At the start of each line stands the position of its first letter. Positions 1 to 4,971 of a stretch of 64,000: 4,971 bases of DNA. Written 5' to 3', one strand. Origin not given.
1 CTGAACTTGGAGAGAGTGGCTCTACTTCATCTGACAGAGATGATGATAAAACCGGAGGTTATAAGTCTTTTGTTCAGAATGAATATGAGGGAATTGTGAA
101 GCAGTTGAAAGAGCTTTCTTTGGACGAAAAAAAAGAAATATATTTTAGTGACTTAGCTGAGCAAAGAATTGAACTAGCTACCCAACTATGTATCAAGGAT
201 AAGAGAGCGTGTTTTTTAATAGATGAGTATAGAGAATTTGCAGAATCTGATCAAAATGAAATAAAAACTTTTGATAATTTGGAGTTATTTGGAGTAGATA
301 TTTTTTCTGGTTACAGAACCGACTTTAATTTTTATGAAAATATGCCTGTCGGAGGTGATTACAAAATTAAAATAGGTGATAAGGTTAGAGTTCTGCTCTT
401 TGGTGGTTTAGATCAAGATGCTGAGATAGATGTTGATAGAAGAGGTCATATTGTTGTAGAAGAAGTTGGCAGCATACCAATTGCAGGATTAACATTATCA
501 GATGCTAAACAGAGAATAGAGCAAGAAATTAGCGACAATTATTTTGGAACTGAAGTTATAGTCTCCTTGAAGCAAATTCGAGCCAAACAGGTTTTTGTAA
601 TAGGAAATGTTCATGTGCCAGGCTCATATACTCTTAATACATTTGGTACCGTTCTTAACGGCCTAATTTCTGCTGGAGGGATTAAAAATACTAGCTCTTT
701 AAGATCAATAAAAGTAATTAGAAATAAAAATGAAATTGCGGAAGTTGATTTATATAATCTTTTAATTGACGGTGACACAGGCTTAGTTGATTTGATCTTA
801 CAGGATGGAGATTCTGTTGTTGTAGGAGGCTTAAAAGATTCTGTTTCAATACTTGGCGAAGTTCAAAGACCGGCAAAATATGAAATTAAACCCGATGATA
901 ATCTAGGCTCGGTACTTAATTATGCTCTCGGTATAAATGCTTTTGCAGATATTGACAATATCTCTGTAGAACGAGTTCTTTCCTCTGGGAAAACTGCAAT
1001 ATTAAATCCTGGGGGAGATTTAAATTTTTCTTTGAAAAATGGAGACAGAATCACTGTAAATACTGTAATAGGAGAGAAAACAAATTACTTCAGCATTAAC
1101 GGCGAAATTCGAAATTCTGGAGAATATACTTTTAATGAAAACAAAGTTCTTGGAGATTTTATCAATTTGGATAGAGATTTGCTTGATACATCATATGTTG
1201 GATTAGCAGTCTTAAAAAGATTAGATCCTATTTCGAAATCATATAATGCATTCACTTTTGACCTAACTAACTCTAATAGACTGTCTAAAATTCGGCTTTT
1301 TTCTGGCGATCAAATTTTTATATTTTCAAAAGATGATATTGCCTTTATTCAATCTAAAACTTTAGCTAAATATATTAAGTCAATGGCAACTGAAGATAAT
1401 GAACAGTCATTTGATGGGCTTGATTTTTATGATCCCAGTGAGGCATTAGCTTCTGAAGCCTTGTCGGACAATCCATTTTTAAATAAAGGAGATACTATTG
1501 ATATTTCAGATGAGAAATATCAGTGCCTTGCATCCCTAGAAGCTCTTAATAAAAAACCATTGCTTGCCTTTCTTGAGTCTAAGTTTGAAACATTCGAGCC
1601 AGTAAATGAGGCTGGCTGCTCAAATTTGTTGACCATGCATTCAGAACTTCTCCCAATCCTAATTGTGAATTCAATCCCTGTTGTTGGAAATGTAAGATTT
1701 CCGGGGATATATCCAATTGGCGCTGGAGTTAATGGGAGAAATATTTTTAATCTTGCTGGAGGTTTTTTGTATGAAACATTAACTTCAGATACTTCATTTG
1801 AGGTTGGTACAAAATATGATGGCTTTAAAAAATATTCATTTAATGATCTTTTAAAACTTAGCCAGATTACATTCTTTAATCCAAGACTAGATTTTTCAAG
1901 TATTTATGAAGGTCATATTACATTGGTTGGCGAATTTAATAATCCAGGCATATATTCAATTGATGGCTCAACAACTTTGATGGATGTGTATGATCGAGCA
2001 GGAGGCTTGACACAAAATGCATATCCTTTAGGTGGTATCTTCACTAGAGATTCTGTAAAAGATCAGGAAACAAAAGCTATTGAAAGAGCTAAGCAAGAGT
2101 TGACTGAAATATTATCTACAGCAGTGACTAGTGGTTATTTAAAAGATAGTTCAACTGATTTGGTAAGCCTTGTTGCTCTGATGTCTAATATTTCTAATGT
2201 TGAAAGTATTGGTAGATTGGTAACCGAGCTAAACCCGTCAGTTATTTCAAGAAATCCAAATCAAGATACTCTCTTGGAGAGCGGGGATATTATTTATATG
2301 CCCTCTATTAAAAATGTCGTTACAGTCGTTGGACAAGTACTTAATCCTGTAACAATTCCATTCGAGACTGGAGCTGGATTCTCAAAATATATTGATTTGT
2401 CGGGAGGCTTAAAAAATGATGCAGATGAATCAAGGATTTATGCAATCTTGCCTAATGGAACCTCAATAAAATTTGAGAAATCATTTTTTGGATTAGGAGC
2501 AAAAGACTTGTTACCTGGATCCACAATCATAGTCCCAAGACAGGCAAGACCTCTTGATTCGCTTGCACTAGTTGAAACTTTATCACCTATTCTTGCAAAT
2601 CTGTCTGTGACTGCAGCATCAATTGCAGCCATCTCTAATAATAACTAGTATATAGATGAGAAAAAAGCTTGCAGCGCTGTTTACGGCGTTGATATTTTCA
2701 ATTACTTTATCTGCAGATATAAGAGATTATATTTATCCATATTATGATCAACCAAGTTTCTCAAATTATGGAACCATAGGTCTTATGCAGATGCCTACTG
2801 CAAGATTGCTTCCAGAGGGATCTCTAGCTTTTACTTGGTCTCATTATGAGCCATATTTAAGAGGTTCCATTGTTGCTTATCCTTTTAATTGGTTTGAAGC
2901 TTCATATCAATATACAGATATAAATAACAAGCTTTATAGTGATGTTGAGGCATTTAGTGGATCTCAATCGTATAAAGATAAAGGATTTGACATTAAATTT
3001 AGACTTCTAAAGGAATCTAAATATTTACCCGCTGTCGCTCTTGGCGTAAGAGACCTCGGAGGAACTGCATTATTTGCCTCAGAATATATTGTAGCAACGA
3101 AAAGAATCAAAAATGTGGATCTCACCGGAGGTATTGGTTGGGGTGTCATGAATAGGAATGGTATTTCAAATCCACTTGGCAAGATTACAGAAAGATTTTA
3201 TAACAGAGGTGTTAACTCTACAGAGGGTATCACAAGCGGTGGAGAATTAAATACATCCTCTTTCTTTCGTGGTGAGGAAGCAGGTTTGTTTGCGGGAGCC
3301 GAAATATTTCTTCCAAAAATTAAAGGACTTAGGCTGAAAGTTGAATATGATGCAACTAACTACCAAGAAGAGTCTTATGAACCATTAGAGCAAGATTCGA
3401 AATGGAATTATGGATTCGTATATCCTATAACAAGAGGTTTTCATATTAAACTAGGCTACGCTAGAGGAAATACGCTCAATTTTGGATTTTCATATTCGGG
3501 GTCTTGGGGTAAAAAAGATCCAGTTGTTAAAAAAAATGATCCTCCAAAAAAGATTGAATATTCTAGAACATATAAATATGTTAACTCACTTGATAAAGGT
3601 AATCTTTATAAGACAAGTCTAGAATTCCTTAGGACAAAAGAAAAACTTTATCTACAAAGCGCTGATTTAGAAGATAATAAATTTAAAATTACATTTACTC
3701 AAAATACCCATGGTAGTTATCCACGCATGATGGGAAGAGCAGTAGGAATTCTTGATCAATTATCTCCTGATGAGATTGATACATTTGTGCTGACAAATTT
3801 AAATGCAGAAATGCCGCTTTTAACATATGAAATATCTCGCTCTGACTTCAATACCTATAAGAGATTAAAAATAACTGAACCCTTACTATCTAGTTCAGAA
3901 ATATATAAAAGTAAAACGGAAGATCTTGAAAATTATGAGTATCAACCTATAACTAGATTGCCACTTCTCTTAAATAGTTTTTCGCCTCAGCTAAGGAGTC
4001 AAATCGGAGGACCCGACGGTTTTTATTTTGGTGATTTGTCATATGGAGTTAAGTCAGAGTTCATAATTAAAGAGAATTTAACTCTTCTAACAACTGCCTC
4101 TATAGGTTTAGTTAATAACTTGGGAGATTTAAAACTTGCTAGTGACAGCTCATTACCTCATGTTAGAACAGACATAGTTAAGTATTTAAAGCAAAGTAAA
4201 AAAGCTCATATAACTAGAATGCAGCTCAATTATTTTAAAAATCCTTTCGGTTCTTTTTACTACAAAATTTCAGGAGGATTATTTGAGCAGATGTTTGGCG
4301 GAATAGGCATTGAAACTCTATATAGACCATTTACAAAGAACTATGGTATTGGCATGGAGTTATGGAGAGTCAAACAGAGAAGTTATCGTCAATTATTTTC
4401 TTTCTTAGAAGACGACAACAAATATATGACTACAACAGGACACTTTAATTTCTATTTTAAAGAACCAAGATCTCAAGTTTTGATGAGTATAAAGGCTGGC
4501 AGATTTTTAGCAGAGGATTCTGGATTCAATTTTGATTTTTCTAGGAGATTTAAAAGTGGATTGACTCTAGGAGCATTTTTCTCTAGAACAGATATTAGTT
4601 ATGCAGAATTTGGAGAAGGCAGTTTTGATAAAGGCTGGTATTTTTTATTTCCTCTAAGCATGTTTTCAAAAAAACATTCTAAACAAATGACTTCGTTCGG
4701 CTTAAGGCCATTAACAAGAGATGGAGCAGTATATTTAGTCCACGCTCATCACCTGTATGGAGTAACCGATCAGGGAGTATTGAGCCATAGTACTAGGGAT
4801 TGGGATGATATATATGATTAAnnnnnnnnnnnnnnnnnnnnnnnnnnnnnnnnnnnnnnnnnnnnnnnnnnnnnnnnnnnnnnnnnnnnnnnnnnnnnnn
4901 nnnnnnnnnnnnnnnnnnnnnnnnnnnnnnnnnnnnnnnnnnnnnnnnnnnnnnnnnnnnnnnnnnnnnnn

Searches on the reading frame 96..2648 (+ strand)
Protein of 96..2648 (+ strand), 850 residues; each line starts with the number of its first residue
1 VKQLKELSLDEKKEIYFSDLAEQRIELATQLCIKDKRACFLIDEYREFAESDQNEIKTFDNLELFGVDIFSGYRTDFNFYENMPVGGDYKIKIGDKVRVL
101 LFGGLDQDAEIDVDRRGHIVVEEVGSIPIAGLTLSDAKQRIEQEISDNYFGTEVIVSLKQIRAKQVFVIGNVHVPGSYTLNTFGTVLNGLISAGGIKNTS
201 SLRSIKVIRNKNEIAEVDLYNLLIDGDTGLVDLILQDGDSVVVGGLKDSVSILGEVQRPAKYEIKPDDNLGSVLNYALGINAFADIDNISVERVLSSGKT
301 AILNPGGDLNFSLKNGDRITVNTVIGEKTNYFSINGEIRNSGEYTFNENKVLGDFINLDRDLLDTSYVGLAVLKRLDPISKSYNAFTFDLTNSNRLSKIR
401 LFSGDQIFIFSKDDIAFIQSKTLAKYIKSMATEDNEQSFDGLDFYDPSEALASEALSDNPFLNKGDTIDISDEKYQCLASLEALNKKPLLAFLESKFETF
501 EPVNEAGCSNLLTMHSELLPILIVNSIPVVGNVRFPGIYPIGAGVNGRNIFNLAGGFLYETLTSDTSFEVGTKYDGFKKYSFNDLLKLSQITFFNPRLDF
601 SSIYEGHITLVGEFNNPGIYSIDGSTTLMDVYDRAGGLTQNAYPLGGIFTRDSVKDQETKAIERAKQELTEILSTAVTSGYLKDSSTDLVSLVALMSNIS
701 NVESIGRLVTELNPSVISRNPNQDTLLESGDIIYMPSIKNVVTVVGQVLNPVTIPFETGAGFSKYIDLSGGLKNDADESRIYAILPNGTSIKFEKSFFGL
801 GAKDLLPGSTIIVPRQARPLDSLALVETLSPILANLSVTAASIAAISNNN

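Call 7: search_protein_families(library=pfam, proteins=[window:96-2648:+], max_evalue=0.00001)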
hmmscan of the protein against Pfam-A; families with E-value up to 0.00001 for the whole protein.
window:96-2648:+ (850 aa): 3 families
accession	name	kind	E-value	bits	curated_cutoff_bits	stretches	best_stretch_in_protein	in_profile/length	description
PF10531.15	SLBB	-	4.9e-29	100.4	27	2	741-793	1-54/55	SLBB domain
PF22461.2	SLBB_2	-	2.6e-24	85.5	27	1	164-243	1-79/79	SLBB domain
PF02563.21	Poly_export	-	5.2e-11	43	28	1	85-157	3-75/77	Polysaccharide biosynthesis/export protein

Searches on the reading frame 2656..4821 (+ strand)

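Call 7: search_protein_families(library=pfam, proteins=[window:2656-4821:+], max_evalue=0.00001)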
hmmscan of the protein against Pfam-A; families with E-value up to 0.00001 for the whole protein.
window:2656-4821:+ (721 aa): 1 family
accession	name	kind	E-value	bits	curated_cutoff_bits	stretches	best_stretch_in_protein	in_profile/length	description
PF06082.17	YjbH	-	1e-177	593.4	24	1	35-705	2-657/658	Exopolysaccharide biosynthesis protein YbjH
